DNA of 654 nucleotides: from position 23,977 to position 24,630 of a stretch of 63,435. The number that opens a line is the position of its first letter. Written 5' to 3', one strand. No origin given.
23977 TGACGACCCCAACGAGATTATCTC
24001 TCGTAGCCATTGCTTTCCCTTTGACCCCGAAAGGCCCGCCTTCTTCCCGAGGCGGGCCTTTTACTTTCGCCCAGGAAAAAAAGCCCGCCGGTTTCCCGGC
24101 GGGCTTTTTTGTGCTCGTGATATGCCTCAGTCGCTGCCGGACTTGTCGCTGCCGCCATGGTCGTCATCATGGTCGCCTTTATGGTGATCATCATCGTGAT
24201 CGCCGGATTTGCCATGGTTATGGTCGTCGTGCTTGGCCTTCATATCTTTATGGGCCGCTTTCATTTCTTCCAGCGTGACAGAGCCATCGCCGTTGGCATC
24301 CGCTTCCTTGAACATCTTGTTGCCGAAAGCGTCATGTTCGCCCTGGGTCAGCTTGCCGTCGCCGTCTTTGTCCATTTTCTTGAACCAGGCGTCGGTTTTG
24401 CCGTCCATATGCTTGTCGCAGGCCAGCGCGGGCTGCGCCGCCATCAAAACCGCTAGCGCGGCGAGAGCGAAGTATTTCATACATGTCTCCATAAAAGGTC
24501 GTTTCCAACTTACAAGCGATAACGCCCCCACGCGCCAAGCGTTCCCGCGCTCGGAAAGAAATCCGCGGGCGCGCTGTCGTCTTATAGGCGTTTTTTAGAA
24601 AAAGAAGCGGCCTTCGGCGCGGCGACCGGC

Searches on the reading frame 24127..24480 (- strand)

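Call 10: search_protein_families(library=pfam, proteins=[window:24127-24480:-], max_evalue=0.01)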
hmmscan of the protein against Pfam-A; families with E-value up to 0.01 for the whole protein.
window:24127-24480:- (117 aa): 5 families
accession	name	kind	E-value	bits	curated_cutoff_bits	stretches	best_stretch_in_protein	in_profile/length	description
PF00036.39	EF-hand_1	-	2.2e-12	46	25.4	2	55-75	4-24/29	EF hand domain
PF13202.12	EF-hand_5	-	2.4e-12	46.2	25.9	2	55-74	3-22/25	EF hand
PF13499.12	EF-hand_7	-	1.1e-10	42.2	30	2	55-78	6-29/67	EF-hand domain pair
PF13405.12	EF-hand_6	-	6.9e-10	38.2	25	1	55-78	4-27/30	EF-hand domain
PF13833.12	EF-hand_8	-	6e-05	23.2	28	0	56-73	30-47/54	EF-hand domain pair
